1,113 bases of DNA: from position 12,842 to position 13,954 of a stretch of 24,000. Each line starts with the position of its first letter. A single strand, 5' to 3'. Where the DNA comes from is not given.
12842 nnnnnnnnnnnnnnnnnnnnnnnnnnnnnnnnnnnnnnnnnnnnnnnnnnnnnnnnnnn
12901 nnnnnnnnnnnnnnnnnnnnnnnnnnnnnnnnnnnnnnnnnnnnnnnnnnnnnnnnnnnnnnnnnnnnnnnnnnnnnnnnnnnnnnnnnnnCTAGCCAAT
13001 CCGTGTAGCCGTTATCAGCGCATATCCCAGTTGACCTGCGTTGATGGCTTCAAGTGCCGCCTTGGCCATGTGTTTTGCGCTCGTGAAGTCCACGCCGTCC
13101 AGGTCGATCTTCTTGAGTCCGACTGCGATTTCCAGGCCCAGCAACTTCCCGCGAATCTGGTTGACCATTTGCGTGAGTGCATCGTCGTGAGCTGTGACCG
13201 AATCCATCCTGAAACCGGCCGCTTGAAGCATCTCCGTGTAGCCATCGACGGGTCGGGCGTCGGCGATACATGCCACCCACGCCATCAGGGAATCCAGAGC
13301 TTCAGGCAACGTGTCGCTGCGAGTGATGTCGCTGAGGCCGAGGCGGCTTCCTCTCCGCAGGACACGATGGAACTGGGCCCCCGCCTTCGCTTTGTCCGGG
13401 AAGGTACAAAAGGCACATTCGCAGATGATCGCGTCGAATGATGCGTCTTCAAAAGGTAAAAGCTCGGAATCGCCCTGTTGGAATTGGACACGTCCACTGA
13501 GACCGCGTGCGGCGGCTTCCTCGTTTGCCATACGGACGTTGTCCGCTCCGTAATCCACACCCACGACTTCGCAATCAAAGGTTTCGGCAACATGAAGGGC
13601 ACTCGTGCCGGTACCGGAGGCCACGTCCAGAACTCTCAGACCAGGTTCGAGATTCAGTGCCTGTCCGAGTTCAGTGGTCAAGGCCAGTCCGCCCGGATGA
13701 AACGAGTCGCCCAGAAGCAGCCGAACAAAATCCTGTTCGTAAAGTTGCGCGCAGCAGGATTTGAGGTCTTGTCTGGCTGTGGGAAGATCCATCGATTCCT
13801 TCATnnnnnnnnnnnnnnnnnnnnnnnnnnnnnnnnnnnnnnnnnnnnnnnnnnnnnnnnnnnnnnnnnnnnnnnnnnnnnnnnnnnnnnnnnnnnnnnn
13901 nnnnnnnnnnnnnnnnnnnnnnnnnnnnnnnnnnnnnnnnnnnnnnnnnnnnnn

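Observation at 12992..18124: Tightly coupled four-gene operon (MFS permease, flavoprotein disulfide reductase, multi-cluster radical SAM, ArsM-like methyltransferase): candidate undescribed system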

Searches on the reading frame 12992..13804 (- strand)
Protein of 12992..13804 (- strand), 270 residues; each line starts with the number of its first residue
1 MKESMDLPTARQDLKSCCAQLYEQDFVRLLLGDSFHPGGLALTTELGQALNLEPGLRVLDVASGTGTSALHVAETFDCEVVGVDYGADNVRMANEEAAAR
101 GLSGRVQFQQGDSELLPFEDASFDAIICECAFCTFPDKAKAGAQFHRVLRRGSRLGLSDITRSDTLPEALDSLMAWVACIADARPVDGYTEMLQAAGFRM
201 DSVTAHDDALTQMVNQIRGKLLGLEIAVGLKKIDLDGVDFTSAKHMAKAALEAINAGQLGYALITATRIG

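Call 4: search_protein_families(library=pfam, proteins=[window:12992-13804:-], max_evalue=0.01)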
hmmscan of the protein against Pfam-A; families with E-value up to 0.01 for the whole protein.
window:12992-13804:- (270 aa): 13 families
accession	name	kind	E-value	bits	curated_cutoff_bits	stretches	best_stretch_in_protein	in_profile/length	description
PF13847.12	Methyltransf_31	-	1.5e-25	90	27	1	53-196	2-144/145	Methyltransferase domain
PF13649.12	Methyltransf_25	-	4.9e-21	75.7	27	1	58-152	1-96/97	Methyltransferase domain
PF08241.18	Methyltransf_11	-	1.1e-20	74.5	21.2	1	59-155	1-93/95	Methyltransferase domain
PF01209.24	Ubie_methyltran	-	2.2e-13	50.5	20.1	1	51-157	44-151/233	ubiE/COQ5 methyltransferase family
PF08242.18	Methyltransf_12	-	7.2e-11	43.1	30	1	59-155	1-98/98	Methyltransferase domain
PF13489.12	Methyltransf_23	-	1.8e-10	41.2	27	1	51-202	19-163/164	Methyltransferase domain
PF02353.26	CMAS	-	9.2e-08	32.2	27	1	48-135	56-140/273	Mycolic acid cyclopropane synthetase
PF01135.25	PCMT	-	3.1e-07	30.8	20.3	1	47-136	66-156/210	Protein-L-isoaspartate(D-aspartate) O-methyltransferase (PCMT)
PF09445.16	Methyltransf_15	-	1.4e-05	25.2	22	1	57-136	3-80/165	RNA cap guanine-N2 methyltransferase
PF01170.24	UPF0020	-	9.9e-05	22.6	22.3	1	76-146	75-145/197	RMKL-like, methyltransferase domain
PF05175.20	MTS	-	0.0001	22.4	23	1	48-129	25-105/170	Methyltransferase small domain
PF12147.14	Methyltransf_20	-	0.00042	20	21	1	55-113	134-195/309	Putative methyltransferase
PF07021.18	MetW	-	0.00066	19.8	21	1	52-131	11-84/193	Methionine biosynthesis protein MetW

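Call 5: search_protein_families(library=ncbifam, proteins=[window:12992-13804:-], max_evalue=0.01)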
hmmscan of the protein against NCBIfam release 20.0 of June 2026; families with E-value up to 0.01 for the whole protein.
window:12992-13804:- (270 aa): 57 families (the best 25 are shown)
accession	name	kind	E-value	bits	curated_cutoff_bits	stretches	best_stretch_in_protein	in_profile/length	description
NF045667.1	MTase_DVU1556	equivalog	4.2e-38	130.9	155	1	34-217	2-179/213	DVU_1556 family methyltransferase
NF008823.0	PRK11873.1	subfamily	1.4e-29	103.4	263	1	50-211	73-236/272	arsenite methyltransferase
NF041537.1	ArsM_AhpD_UU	exception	1.2e-22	80.1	510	1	45-203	70-227/345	arsenite methyltransferase/AhpD domain selenoprotein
NF047649.1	MTase_UXPK_star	exception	4e-22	78.5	460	1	51-205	74-230/283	methyltransferase/UXPK-star double selenoprotein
NF041536.1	ArsM_DUF2284_UU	exception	1.5e-18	66.4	575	1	52-202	74-226/459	arsenite methyltransferase/DUF2284 domain selenoprotein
TIGR01934.1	MenG_MenH_UbiE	subfamily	2.8e-17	62.8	158.35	1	50-165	35-149/223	ubiquinone/menaquinone biosynthesis methyltransferase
NF043040.1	corrin_prot_MT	hypoth_equivalog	4.7e-16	58.9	180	1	53-206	40-204/216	corrinoid protein-associated methyltransferase CpaM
NF001242.0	PRK00216.1-3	equivalog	2.9e-15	56.3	351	1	54-155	70-173/258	bifunctional demethylmenaquinone methyltransferase/2-methoxy-6-polyprenyl-1,4-benzoquinol methylase UbiE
NF001244.0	PRK00216.1-5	equivalog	7.4e-15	54.9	216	1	51-168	45-162/236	bifunctional demethylmenaquinone methyltransferase/2-methoxy-6-polyprenyl-1,4-benzoquinol methylase UbiE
NF001241.0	PRK00216.1-2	equivalog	3e-14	53.2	327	1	47-162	44-152/231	demethylmenaquinone methyltransferase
NF001240.0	PRK00216.1-1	equivalog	3.4e-14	52.5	378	1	51-162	60-173/251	bifunctional demethylmenaquinone methyltransferase/2-methoxy-6-polyprenyl-1,4-benzoquinol methylase UbiE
NF040539.1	AST_met_ArsM_2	exception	3.1e-13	50.2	240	1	53-200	55-207/262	putative arsinothricin biosynthesis methyltransferase ArsM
NF045823.1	PthPhpthDimycoMt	equivalog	2.2e-12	46.7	300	1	55-169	67-178/256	phthiotriol/phenolphthiotriol dimycocerosates methyltransferase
NF045825.1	FAmtase_mtf2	equivalog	6.6e-12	45.2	400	1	55-169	59-170/248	fatty-acid O-methyltransferase Mtf2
NF052510.1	methyltran_MpqE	exception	9.6e-12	44.8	335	1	50-157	42-151/234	methyl-plastoquinone biosynthesis methyltransferase MpqE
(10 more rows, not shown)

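Call 26: search_solved_structures(query=window:12992-13804:-, show_alignments=2)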
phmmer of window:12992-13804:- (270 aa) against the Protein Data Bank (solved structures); distinct sequences matched with E-value up to 0.001: 53.
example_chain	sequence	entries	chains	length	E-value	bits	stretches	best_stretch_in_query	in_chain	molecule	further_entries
8zc8_A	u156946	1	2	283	4.8e-21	78.7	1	42-204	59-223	MitM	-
21zq_A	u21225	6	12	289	4.9e-21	78.7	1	42-204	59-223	MitM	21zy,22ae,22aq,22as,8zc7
5wp4_A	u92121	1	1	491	7.6e-20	74.8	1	32-207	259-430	Phosphoethanolamine N-methyltransferase 1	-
3bus_A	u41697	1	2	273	2.2e-18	69.9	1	42-162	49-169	Methyltransferase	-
5wp5_A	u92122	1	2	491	3.2e-17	66.1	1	32-225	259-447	Phosphomethylethanolamine N-methyltransferase 2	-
6uv6_A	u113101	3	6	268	7.2e-17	65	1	42-168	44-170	D-glucose O-methyltransferase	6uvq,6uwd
5gm1_A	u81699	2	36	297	4.6e-14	55.8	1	46-202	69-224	O-methylransferase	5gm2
1xxl_A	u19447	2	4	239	4.6e-13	52.5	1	56-159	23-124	YcgJ protein | ycgJ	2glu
4pne_A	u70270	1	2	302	5.5e-13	52.3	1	42-198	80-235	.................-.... protein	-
7v6h_A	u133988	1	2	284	6.9e-13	51.9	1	51-206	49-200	Cyclopropane fatty-acyl-phospholipid synthase-like methyltransferase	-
1vl5_A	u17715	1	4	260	4e-11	46.2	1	36-201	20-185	unknown conserved protein BH2331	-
5evj_A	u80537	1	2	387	1e-10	44.8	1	54-199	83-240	Arsenite methyltransferase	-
6uak_A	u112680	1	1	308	1.4e-09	41.1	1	53-167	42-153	SAM dependent methyltransferase LahSB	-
4iv8_A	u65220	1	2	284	1.9e-08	37.4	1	31-199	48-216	Phosphoethanolamine N-methyltransferase,putative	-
1ve3_A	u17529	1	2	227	4.9e-08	36.1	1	57-173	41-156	hypothetical protein PH0226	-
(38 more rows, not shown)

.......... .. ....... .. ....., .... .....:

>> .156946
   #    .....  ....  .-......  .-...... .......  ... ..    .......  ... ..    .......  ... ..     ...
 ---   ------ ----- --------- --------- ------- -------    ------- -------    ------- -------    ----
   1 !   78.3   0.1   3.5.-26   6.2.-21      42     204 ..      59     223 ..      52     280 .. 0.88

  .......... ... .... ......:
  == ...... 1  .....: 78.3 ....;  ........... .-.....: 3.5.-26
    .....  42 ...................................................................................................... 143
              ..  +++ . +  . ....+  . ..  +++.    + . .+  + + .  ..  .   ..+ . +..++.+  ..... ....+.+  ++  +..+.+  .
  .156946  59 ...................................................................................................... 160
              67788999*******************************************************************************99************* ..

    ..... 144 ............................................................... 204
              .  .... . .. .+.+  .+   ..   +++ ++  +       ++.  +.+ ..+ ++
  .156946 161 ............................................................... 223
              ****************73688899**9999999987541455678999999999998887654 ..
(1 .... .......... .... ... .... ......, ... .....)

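Call 44: find_homologous_proteins(query=window:12992-13804:-, max_evalue=1e-8)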
Query window:12992-13804:- (270 aa): 4044 proteins with E <= 1e-8 among 8000 candidates; the best 120 are listed.
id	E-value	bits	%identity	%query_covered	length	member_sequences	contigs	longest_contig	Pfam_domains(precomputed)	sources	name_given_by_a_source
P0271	9.2e-174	594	100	100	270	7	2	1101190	PF13847.13,PF13489.13,PF02353.27,PF13649.13,PF01135.26,PF09445.17,PF01209.25,PF08241.19,PF08242.19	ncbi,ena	-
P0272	1.2e-144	498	83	99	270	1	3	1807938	PF13847.13,PF13489.13,PF02353.27,PF13649.13,PF01135.26,PF09445.17,PF01209.25,PF08241.19,PF08242.19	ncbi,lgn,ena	-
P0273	1.1e-138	479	96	85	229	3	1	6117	PF13847.13,PF13489.13,PF02353.27,PF13649.13,PF01135.26,PF01209.25,PF08241.19,PF08242.19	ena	-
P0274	1.3e-135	469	81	96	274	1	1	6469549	PF13847.13,PF13489.13,PF02353.27,PF13649.13,PF01209.25,PF08241.19,PF08242.19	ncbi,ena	-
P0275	2.2e-131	455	77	100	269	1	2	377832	PF13847.13,PF13489.13,PF13649.13,PF09445.17,PF01209.25,PF08241.19,PF08242.19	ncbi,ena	-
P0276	6.1e-131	454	77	100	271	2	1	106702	PF13847.13,PF13489.13,PF02353.27,PF13649.13,PF01135.26,PF09445.17,PF01209.25,PF08241.19,PF08242.19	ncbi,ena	-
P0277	5.7e-130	450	85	90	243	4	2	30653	PF13847.13,PF13489.13,PF02353.27,PF13649.13,PF01135.26,PF01209.25,PF08241.19,PF08242.19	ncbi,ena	-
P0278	4.6e-113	395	67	99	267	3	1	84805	PF13847.13,PF13489.13,PF02353.27,PF05175.21,PF13649.13,PF01135.26,PF09445.17,PF13679.13,PF01209.25,PF08241.19,PF08242.19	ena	-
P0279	3.1e-109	382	66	95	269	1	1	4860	PF13847.13,PF13489.13,PF02353.27,PF13649.13,PF01135.26,PF09445.17,PF01209.25,PF08241.19,PF08242.19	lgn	-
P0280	4.9e-109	382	66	96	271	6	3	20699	PF13847.13,PF13489.13,PF13649.13,PF01135.26,PF01209.25,PF08241.19,PF08242.19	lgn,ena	-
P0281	6.3e-108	378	64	97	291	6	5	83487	PF13847.13,PF13489.13,PF13649.13,PF01209.25,PF08241.19,PF08242.19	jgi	jgi:arsenite methyltransferase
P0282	7.2e-108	378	64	95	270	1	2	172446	PF13847.13,PF13489.13,PF02353.27,PF13649.13,PF01170.25,PF20922.4,PF01135.26,PF09445.17,PF01209.25,PF08241.19,PF08242.19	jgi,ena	-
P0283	9.6e-108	378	66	97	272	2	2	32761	PF13847.13,PF13489.13,PF02353.27,PF13649.13,PF01135.26,PF09445.17,PF01209.25,PF08241.19,PF08242.19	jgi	jgi:arsenite methyltransferase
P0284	1.3e-107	377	65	96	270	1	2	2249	PF13847.13,PF13489.13,PF02353.27,PF13649.13,PF01170.25,PF01135.26,PF09445.17,PF01209.25,PF08241.19,PF08242.19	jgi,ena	-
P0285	4.3e-107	375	66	94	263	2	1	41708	PF13847.13,PF13489.13,PF02353.27,PF13649.13,PF01135.26,PF01209.25,PF08241.19,PF08242.19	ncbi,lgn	-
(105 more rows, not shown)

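Call 80: predict_structure(alignment_id=A3)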
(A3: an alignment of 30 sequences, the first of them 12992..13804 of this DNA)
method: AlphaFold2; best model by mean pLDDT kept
length: 270 residues; sequences in the alignment: 30
mean_pLDDT: 85.1   pTM: 0.81
mean pLDDT of the five models: 85.1, 84.8, 83.1, 82.9, 82.6
residues with pLDDT >= 90: 150; 70-90: 83; 50-70: 16; < 50: 21
segments of 3 or more residues with pLDDT < 50: 1-21
pLDDT, mean of each block of 10 residues (from residue 1): 36 38 63 73 96 97 93 98 94 97 97 87 92 84 95 93 82 72 86 96 93 90 89 83 89 92 94
secondary structure, 60 per line:
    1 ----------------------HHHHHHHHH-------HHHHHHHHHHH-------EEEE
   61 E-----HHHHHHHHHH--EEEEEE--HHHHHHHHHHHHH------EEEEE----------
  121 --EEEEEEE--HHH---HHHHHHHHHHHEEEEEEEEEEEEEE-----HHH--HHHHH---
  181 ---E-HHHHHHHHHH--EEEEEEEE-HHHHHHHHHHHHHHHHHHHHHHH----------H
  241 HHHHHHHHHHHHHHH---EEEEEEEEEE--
elements in order: H23-31 H39-49 E57-61 H67-76 E79-84 H87-99 E106-110 E123-129 H138-148 E149-162 H173-177 H186-195 E198-205 H207-229 H240-255 E259-268

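Call 85: fold_search(model_id=the predicted structure, library=pdb)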
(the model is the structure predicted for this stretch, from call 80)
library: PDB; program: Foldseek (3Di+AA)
matches with E <= 10: 1963; with E <= 0.001: 1607
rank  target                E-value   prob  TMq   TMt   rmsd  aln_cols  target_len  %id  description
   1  6uv6_C                2.9e-21  1.00  0.71  0.73   3.4       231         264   28  AtmM with bound rebeccamycin analogue (released 2020-11-25)
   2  6uv6_A                4.1e-21  1.00  0.73  0.74   4.0       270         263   26  AtmM with bound rebeccamycin analogue (released 2020-11-25)
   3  5gm1_E                1.3e-20  1.00  0.65  0.63   4.3       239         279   22  Crystal structure of methyltransferase TleD complexed with SAH (released 2016-09-28)
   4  5gm1_B                2.3e-20  1.00  0.65  0.63   4.3       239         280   23  Crystal structure of methyltransferase TleD complexed with SAH (released 2016-09-28)
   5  5gm2_L                2.9e-20  1.00  0.65  0.66   4.3       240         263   23  Crystal structure of methyltransferase TleD complexed with SAH and teleocidin A1 (released 2016-09-28)
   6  5gm1_C                3.1e-20  1.00  0.65  0.62   4.3       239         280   23  Crystal structure of methyltransferase TleD complexed with SAH (released 2016-09-28)
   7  5gm2_G                3.5e-20  1.00  0.64  0.65   4.1       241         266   23  Crystal structure of methyltransferase TleD complexed with SAH and teleocidin A1 (released 2016-09-28)
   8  3bus_A                4.2e-20  1.00  0.71  0.77   3.2       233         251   27  Crystal Structure of RebM (released 2008-03-25)
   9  6uvq_A                4.2e-20  1.00  0.68  0.71   4.0       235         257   28  Crystal structure of Apo AtmM (released 2020-11-25)
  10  5gm2_M                4.2e-20  1.00  0.66  0.67   4.4       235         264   23  Crystal structure of methyltransferase TleD complexed with SAH and teleocidin A1 (released 2016-09-28)
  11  5gm1_K                4.2e-20  1.00  0.65  0.63   4.3       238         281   23  Crystal structure of methyltransferase TleD complexed with SAH (released 2016-09-28)
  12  5gm2_B                4.4e-20  1.00  0.66  0.64   4.2       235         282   23  Crystal structure of methyltransferase TleD complexed with SAH and teleocidin A1 (released 2016-09-28)
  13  5gm2_N                6.3e-20  1.00  0.67  0.66   8.4       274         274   23  Crystal structure of methyltransferase TleD complexed with SAH and teleocidin A1 (released 2016-09-28)
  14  8zc8_B                7.5e-20  1.00  0.65  0.64   4.4       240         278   28  The structure of MitM and mitomycin A with SAH in mitomycin (released 2024-11-27)
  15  5gm1_A                8.0e-20  1.00  0.65  0.62   4.3       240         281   23  Crystal structure of methyltransferase TleD complexed with SAH (released 2016-09-28)
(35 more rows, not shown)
